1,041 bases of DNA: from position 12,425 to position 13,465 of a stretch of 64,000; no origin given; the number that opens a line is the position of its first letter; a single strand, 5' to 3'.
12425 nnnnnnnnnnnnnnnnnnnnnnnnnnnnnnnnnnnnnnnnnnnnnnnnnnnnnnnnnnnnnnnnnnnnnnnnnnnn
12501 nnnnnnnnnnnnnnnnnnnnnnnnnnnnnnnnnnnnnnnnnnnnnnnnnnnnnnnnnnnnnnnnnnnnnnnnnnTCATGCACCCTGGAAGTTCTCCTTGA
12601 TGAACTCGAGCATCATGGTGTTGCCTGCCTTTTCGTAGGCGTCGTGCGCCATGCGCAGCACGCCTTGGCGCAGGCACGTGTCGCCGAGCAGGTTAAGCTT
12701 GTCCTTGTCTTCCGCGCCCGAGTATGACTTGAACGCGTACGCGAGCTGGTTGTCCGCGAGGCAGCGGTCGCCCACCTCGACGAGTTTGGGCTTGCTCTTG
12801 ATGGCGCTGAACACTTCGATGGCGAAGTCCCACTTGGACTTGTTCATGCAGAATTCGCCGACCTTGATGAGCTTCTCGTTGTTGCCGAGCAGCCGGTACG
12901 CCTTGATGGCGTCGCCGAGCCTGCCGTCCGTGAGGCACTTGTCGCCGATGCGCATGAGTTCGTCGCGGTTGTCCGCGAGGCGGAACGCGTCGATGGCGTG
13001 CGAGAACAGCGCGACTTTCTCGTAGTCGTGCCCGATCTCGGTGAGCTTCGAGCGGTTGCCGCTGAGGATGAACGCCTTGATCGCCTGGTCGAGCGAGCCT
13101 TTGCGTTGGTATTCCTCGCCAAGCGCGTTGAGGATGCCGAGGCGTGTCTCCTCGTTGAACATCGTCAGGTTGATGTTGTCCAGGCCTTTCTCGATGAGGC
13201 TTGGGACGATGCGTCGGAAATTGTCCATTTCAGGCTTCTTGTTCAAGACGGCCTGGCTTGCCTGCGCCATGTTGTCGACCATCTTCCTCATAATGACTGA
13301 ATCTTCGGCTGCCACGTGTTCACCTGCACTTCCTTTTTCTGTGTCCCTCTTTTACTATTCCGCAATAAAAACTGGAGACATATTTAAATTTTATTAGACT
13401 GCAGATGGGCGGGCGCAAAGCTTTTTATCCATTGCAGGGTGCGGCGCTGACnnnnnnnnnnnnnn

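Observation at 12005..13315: Three-gene operon: 29-aa tandem-repeat solenoid, B-box-like zinc ribbon and coiled-coil protein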

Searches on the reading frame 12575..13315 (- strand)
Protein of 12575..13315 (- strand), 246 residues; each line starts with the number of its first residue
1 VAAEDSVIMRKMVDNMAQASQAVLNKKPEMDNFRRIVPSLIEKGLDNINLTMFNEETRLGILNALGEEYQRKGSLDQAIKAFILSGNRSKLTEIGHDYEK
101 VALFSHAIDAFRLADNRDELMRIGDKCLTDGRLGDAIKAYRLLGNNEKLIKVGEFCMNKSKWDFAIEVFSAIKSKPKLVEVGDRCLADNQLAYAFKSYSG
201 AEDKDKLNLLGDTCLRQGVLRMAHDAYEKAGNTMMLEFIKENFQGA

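Call 3: search_protein_families(library=pfam, proteins=[window:12575-13315:-], max_evalue=1)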
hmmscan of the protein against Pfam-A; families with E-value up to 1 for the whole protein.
window:12575-13315:- (246 aa): 9 families
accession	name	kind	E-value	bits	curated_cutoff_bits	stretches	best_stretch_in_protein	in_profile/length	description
PF07719.23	TPR_2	-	4.2e-06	26.9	27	0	61-82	3-24/34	Tetratricopeptide repeat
PF00515.34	TPR_1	-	3e-05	24.1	27.8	1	62-82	4-24/34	Tetratricopeptide repeat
PF13424.12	TPR_12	-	0.00069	20.2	30.1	0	207-230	48-71/77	Tetratricopeptide repeat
PF24762.1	TPR_IF140-IFT172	-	0.00092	18.4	26.8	1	147-234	339-433/486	IF140/IFT172 TPR domain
PF00637.26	Clathrin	-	0.0018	18.4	29.6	1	148-217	72-138/143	Region in Clathrin and VPS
PF23953.1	TPR_COPA_B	-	0.0068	16.5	33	1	156-231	55-131/181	COPA/B TPR domain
PF13176.12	TPR_7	-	0.0072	16.8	27.9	0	153-169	6-22/36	Tetratricopeptide repeat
PF13181.12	TPR_8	-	0.0081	16.7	25.7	1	61-82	3-24/34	Tetratricopeptide repeat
PF13432.12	TPR_16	-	0.24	12.3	32.7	0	105-142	21-56/65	Tetratricopeptide repeat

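Call 4: search_protein_families(library=ncbifam, proteins=[window:12575-13315:-], max_evalue=1)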
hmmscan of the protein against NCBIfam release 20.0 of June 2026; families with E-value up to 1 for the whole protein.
window:12575-13315:- (246 aa): 0 families

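Call 6: find_homologous_proteins(query=window:12575-13315:-)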
Query window:12575-13315:- (246 aa): 2 proteins with E <= 0.001 among 405 candidates.
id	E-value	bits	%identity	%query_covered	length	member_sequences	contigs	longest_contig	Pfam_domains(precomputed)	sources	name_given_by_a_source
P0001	1.2e-47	180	37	96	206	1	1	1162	PF07719.24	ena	-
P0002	1.4e-44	170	37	96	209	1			-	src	-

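Call 8: find_encoding_contigs(protein=P0001, flank=10000)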
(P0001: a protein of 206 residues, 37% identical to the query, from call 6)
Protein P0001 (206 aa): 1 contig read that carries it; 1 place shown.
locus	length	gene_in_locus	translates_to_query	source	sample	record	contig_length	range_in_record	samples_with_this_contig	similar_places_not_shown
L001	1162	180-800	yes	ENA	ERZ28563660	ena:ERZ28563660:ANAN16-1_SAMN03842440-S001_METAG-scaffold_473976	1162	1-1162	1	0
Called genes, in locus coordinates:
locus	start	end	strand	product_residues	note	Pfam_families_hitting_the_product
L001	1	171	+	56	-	?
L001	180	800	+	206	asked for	PF07719:TPR_2 (faint)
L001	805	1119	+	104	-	-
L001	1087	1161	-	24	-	?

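Call 9: find_encoding_contigs(protein=P0002, flank=10000)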
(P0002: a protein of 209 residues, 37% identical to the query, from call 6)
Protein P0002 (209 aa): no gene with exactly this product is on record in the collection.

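Call 29: find_related_loci(query=A1, collection=genome_contigs, flank=10000)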
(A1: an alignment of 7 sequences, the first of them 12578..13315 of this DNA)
Query A1 (246 aa) in genome_contigs; peptide patterns used: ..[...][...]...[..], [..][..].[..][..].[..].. (x = any residue, [..] = any of these).
296 stretches matched a pattern; 53 encode a relative of the query (tblastn E <= 1e-3); 53 distinct loci.
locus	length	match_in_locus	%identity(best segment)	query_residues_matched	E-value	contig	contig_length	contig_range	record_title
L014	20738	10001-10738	85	1-246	6e-144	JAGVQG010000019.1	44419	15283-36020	MAG: archaeon isolate DeMMO3_20 c_000000020386, whole genome shotgun sequence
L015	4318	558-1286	70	4-246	4e-120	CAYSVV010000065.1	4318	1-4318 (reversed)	MAG TPA_asm: uncultured Methanosarcinales archaeon isolate binchicken_co171_133 genome assembly, contig: NODE_9710_lengt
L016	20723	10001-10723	59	5-243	8e-95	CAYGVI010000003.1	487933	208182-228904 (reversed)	MAG TPA_asm: uncultured Methanosarcinales archaeon isolate ERP119294_co2_107 genome assembly, contig: k141_4372029, whol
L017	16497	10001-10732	57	1-243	8e-94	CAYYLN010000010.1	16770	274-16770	MAG TPA_asm: uncultured Methanosarcinales archaeon isolate binchicken_co38_1403 genome assembly, contig: NODE_7246_lengt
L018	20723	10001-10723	57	5-243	1e-93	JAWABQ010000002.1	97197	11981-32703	MAG: Candidatus Woesearchaeota archaeon isolate JZ-4_201808_bins_194 JZ-4_201808_bins_194_scaffold_2, whole genome shotg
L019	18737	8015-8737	58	5-243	2e-93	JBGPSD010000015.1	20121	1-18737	MAG: Candidatus Nanoarchaeia archaeon isolate OBJ1_062018_130_26 k141_1001862_length_20121_cov_10.0000, whole genome sho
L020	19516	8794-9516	58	5-243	3e-92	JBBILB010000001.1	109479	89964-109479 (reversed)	MAG: Candidatus Woesearchaeota archaeon isolate PGS172224_bin_2 NODE_96_length_109479_cov_2.84032, whole genome shotgun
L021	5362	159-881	56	5-243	4e-92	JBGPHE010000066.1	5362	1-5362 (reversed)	MAG: Candidatus Nanoarchaeia archaeon isolate OBJ_0618_7090110_366 k141_1528560_length_5362_cov_64.7152, whole genome sh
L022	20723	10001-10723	56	5-243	5e-89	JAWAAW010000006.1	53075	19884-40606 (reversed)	MAG: Candidatus Woesearchaeota archaeon isolate JZ-4_201709_bins_170 JZ-4_201709_bins_170_scaffold_6, whole genome shotg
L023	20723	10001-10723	55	5-243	9e-89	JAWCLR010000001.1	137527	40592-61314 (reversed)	MAG: Candidatus Woesearchaeota archaeon isolate JZ-2_201705_bins_23 JZ-2_201705_bins_23_scaffold_1, whole genome shotgun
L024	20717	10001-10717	54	5-243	4e-88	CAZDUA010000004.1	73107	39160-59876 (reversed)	MAG TPA_asm: uncultured Methanosarcinales archaeon isolate binchicken_co165_291 genome assembly, contig: k141_2043760, w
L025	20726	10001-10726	54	2-244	1e-87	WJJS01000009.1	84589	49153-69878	MAG: Candidatus Woesearchaeota archaeon isolate Bin_272 k141_1025707, whole genome shotgun sequence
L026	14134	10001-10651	58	27-243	1e-85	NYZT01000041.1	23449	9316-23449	MAG: Candidatus Woesearchaeota archaeon isolate ARS49 MHASMcontig_198002, whole genome shotgun sequence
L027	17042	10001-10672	56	23-243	7e-81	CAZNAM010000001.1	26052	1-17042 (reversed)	MAG TPA_asm: uncultured Methanosarcinales archaeon isolate SRP178699_co2_104 genome assembly, contig: NODE_1076_length_2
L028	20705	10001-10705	53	5-243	5e-81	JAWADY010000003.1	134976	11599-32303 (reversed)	MAG: Candidatus Woesearchaeota archaeon isolate QQ_201808_bins_88 QQ_201808_bins_88_scaffold_3, whole genome shotgun seq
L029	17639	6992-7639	57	28-243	1e-80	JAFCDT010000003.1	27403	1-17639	Candidatus Woesearchaeota archaeon isolate Meg22_1012_Bin_105 Meg22_1012_Bin_105_scaffold_3988, whole genome shotgun seq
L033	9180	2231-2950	48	5-244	8e-78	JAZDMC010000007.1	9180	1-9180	MAG: Candidatus Woesearchaeota archaeon isolate MEGAHIT-group-0.632 k141_2179213, whole genome shotgun sequence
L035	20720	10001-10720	49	4-243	8e-77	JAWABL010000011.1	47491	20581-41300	MAG: Candidatus Woesearchaeota archaeon isolate JZ-4_201808_bins_108 JZ-4_201808_bins_108_scaffold_11, whole genome shot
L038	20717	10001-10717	49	5-243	3e-76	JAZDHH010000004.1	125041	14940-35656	MAG: Nanoarchaeota archaeon isolate MEGAHIT-group-0.31 k141_5445509, whole genome shotgun sequence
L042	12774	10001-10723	44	4-244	2e-72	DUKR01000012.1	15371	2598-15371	MAG TPA_asm: Candidatus Woesearchaeota archaeon isolate UBA9638 contig_21346, whole genome shotgun sequence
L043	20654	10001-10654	50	28-245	8e-72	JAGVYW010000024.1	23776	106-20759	Candidatus Woesearchaeota archaeon isolate RIFCSPHIGHO2_02_FULL_32_12 rifcsphigho2_02_scaffold_8570, whole genome shotgu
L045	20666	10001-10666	47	23-244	2e-70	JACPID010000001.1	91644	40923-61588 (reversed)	MAG: Candidatus Woesearchaeota archaeon isolate NC_groundwater_431_Ag_B-0.1um_31_17 GD18-4_B1_scaffold_58406, whole geno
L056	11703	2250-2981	41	3-244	5e-63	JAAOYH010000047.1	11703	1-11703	Candidatus Woesearchaeota archaeon isolate DPANNHV_H2.bin.42 k83_1496432, whole genome shotgun sequence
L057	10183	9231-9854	47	36-243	1e-62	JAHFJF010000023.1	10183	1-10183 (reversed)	MAG: archaeon isolate nzgw38 NODE_10555_length_10184_cov_3.018881, whole genome shotgun sequence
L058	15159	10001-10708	43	10-243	4e-61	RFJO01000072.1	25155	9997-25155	MAG: Candidatus Woesearchaeota archaeon isolate J104 k99_1151058, whole genome shotgun sequence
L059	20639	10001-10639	43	32-244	5e-58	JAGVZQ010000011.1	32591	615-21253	Candidatus Woesearchaeota archaeon isolate RIFCSPLOWO2_02_FULL_32_17 rifcsplowo2_02_scaffold_4852, whole genome shotgun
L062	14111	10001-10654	43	20-236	3e-54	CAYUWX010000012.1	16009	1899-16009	MAG TPA_asm: Candidatus Woesearchaeota archaeon isolate binchicken_co141_129 genome assembly, contig: NODE_15411_length_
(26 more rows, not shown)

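Call 33: predict_structure(alignment_id=A4)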
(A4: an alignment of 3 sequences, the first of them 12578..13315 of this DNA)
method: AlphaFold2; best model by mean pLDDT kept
length: 246 residues; sequences in the alignment: 3
mean_pLDDT: 87.0   pTM: 0.72
mean pLDDT of the five models: 87.0, 85.9, 85.9, 85.4, 75.2
residues with pLDDT >= 90: 166; 70-90: 43; 50-70: 23; < 50: 14
segments of 3 or more residues with pLDDT < 50: 1-9, 26-28
pLDDT, mean of each block of 10 residues (from residue 1): 45 56 50 71 83 85 90 88 91 94 94 96 96 95 95 95 97 97 97 98 98 96 97 96 72
secondary structure, 60 per line:
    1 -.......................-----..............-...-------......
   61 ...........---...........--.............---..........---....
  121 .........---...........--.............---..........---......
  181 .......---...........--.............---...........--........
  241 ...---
elements in order: H2-24 H30-43 H55-71 H75-85 H88-100 H104-113 H117-129 H133-143 H146-158 H162-171 H175-187 H191-201 H204-216 H220-230 H233-243

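Call 35: search_protein_representatives(alignment_id=A4)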
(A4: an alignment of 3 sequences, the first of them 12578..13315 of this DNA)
Query: 3 sequences, 238 profile positions. Proteins with E-value up to 0.001 (for the whole library): 368; up to 1e-10: 145; up to 1e-30: 28. The best 150 are listed.
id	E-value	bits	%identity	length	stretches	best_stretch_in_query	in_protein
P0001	1.0e-114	398.3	-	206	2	1-161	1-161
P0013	1.5e-68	247.2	-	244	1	4-237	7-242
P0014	7.2e-68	245.0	-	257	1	11-237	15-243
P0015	1.2e-65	237.7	-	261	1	4-236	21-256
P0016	2.0e-64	233.7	-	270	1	8-237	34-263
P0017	9.4e-62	224.9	-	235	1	25-238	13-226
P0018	8.3e-61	221.8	-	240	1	21-237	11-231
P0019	2.6e-58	213.7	-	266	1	22-237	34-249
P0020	1.3e-56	208.2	-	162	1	2-159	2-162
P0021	3.5e-56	206.7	-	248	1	10-237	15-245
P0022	6.7e-54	199.2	-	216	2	98-238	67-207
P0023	1.2e-52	195.2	-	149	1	3-145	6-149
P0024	2.3e-50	187.7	-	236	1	4-237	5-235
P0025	5.3e-45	170.1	-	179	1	4-171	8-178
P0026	7.1e-44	166.4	-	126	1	3-121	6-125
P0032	1.6e-34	135.8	-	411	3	115-226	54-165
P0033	2.9e-34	135.0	-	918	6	115-227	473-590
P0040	2.1e-30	122.3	-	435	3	114-224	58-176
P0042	2.7e-29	118.7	-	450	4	127-227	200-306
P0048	1.2e-25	106.8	-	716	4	68-225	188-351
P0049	2.0e-25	106.0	-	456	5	57-225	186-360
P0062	2.2e-20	89.5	-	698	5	57-221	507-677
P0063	3.4e-20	88.9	-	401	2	41-224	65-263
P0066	1.1e-19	87.2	-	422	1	6-113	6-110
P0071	1.6e-18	83.4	-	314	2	56-206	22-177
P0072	2.7e-18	82.7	-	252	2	52-221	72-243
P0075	9.3e-18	80.9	-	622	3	100-224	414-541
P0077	2.5e-17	79.5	-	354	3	36-147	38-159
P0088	5.3e-16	75.2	-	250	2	28-151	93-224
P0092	1.3e-15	73.9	-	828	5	69-216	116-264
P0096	2.1e-15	73.2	-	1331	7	76-223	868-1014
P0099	4.4e-15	72.2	-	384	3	60-224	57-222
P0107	2.7e-14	69.6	-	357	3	36-223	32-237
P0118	4.5e-13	65.6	-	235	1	19-164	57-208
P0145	1.7e-11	60.4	-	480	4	55-226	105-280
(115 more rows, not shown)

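Call 36: search_protein_families(library=pfam, proteins=[P0032, P0033, P0040, P0042, P0048, P0049, P0062, P0075, P0092, P0096], max_evalue=0.01)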
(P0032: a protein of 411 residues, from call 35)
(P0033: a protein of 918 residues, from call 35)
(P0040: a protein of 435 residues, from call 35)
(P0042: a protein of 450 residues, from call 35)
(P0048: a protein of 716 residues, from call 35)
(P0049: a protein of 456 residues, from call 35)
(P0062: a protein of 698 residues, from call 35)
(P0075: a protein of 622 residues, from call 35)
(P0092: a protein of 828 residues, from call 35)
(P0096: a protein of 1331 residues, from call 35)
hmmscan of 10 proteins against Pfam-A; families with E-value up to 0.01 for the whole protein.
P0032 (411 aa): 4 families
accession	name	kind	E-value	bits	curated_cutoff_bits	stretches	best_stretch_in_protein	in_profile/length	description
PF07719.23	TPR_2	-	9.8e-10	38.2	27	0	53-73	5-25/34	Tetratricopeptide repeat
PF23953.1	TPR_COPA_B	-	3.1e-05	24.2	33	0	115-161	53-99/181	COPA/B TPR domain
PF13176.12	TPR_7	-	0.00012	22.3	27.9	0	53-73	3-23/36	Tetratricopeptide repeat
PF23878.1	TPR_ELP1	-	0.008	16.9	28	0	353-380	54-81/164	ELP1 TPR domain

P0033 (918 aa): 8 families
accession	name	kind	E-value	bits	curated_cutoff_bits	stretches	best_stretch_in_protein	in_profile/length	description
PF23953.1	TPR_COPA_B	-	4.1e-12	46.6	33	0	423-469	55-101/181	COPA/B TPR domain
PF00637.26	Clathrin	-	3.3e-08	33.8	29.6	0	726-791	76-140/143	Region in Clathrin and VPS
PF24603.1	TPR_30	-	3.5e-06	27.8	29.7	1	383-444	9-69/100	Tetratricopeptide repeat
PF13432.12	TPR_16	-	2.1e-05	25.3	32.7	0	418-471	2-62/65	Tetratricopeptide repeat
PF00226.36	DnaJ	-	2.3e-05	24.8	27.8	1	30-66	17-57/63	DnaJ domain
PF13174.12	TPR_6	-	0.00016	22.5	26.3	0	751-773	5-26/33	Tetratricopeptide repeat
PF07719.23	TPR_2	-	0.0059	17.1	27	0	445-468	4-27/34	Tetratricopeptide repeat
PF08653.15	DASH_Dam1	-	0.0096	16.2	26.6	0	353-378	18-43/56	DASH complex subunit Dam1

P0040 (435 aa): 1 family
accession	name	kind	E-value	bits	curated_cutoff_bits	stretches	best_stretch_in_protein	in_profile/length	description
PF07719.23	TPR_2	-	0.00028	21.2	27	0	304-327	4-27/34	Tetratricopeptide repeat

P0042 (450 aa): 5 families
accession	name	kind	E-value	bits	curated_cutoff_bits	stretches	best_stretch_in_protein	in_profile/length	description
PF07719.23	TPR_2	-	1.6e-08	34.4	27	0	411-434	4-27/34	Tetratricopeptide repeat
PF24762.1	TPR_IF140-IFT172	-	0.00093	18.4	26.8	0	61-97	398-434/486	IF140/IFT172 TPR domain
PF00637.26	Clathrin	-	0.0024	18.1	29.6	0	393-436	56-98/143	Region in Clathrin and VPS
PF13414.12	TPR_11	-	0.0027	17.8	26.8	0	415-434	1-20/42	TPR repeat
PF25170.1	TPR_WDR35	-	0.0096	16.3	27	0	397-408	22-33/68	WD repeat-containing protein 35, TPR repeats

P0048 (716 aa): 4 families
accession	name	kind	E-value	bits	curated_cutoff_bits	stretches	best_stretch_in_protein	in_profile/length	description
PF07575.19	Nucleopor_Nup85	-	1.3e-06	27.8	22.1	0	111-153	420-463/557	Nup85 Nucleoporin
PF23953.1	TPR_COPA_B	-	5.1e-06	26.7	33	0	200-236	73-109/181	COPA/B TPR domain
PF00515.34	TPR_1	-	5.3e-05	23.3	27.8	0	661-685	2-26/34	Tetratricopeptide repeat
PF09976.15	TPR_21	-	0.0063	16.7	25.5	0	143-230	82-175/193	Tetratricopeptide repeat-like domain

P0049 (456 aa): 1 family
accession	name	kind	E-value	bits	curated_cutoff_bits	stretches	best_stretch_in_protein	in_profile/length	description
PF23953.1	TPR_COPA_B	-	0.0019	18.4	33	0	288-336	101-149/181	COPA/B TPR domain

P0062 (698 aa): 5 families
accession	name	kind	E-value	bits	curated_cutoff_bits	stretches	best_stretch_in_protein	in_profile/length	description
PF23953.1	TPR_COPA_B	-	1.8e-12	47.7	33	0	551-620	62-131/181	COPA/B TPR domain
PF07719.23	TPR_2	-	1.4e-09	37.7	27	0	656-678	4-26/34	Tetratricopeptide repeat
PF13428.12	TPR_14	-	0.00024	21.9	23.5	0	655-692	3-40/44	Tetratricopeptide repeat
PF01535.26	PPR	-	0.0012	19.4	25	0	662-677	9-24/31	PPR repeat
PF07575.19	Nucleopor_Nup85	-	0.0039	16.4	22.1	0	207-268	423-479/557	Nup85 Nucleoporin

P0075 (622 aa): 5 families
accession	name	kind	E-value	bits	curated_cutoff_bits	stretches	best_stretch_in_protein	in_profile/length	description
PF07719.23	TPR_2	-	2.3e-08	34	27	0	164-180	11-27/34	Tetratricopeptide repeat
PF23953.1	TPR_COPA_B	-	3.7e-08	33.7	33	1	485-518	74-107/181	COPA/B TPR domain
PF00515.34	TPR_1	-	4.8e-05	23.4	27.8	0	164-180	11-27/34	Tetratricopeptide repeat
PF25575.1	TPR_BSK1_C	-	7.2e-05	23.1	42.2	0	131-152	47-68/118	Serine/threonine-protein kinase BSK1-like, TPR repeats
PF24762.1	TPR_IF140-IFT172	-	0.00033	19.9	26.8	0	45-158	207-312/486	IF140/IFT172 TPR domain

P0092 (828 aa): 9 families
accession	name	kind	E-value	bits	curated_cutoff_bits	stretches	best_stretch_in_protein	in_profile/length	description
PF07719.23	TPR_2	-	3.4e-09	36.6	27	0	631-654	4-27/34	Tetratricopeptide repeat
PF00515.34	TPR_1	-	1.4e-05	25.1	27.8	0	634-654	7-27/34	Tetratricopeptide repeat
PF24762.1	TPR_IF140-IFT172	-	1.9e-05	23.9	26.8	1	525-656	295-431/486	IF140/IFT172 TPR domain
PF13176.12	TPR_7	-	9.7e-05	22.6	27.9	0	599-621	2-24/36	Tetratricopeptide repeat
PF13428.12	TPR_14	-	0.00013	22.7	23.5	0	598-622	3-27/44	Tetratricopeptide repeat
PF13181.12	TPR_8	-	0.00014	22.2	25.7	0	633-654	6-27/34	Tetratricopeptide repeat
PF13374.12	TPR_10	-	0.00049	20.5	27.5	0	283-304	5-26/42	Tetratricopeptide repeat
PF13174.12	TPR_6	-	0.0014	19.6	26.3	0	597-622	1-26/33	Tetratricopeptide repeat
PF14559.12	TPR_19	-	0.0019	18.9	25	1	578-622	2-51/68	Tetratricopeptide repeat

P0096 (1331 aa): 33 families (the best 25 are shown)
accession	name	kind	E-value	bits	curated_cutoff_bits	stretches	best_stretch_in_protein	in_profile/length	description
PF13424.12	TPR_12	-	4.6e-95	312.4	30.1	9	1118-1180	9-73/77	Tetratricopeptide repeat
PF13176.12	TPR_7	-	4.4e-45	148.4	27.9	1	663-685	2-24/36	Tetratricopeptide repeat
PF07719.23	TPR_2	-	9.6e-44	144.3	27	2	661-686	2-27/34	Tetratricopeptide repeat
PF00515.34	TPR_1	-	5.8e-40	134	27.8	0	910-931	5-26/34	Tetratricopeptide repeat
PF13414.12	TPR_11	-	6.1e-34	115.9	26.8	0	995-1013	1-19/42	TPR repeat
PF13374.12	TPR_10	-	2.7e-26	91.2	27.5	0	824-851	2-29/42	Tetratricopeptide repeat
PF13432.12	TPR_16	-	2.5e-24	85.8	32.7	4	543-606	2-59/65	Tetratricopeptide repeat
PF13428.12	TPR_14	-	1.6e-19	68.8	23.5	0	662-692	3-33/44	Tetratricopeptide repeat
PF12862.13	ANAPC5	-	3e-19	69.3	23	0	837-907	11-79/91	Anaphase-promoting complex subunit 5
PF09976.15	TPR_21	-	4e-19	69.6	25.5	0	478-528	128-178/193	Tetratricopeptide repeat-like domain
PF13181.12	TPR_8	-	1.3e-18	66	25.7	0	1153-1180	2-29/34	Tetratricopeptide repeat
PF14938.12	SNAP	-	4.2e-18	66.3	25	0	635-689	89-144/282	Soluble NSF attachment protein, SNAP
PF10602.15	RPN7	-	7.5e-18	65.3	29.6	0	554-612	12-70/174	26S proteasome subunit RPN7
PF17874.7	TPR_MalT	-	1.2e-15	58.1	45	2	467-610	12-154/336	MalT-like TPR region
PF02050.21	FliJ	-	3.5e-11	43.8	28.4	0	498-575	3-78/123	Flagellar FliJ protein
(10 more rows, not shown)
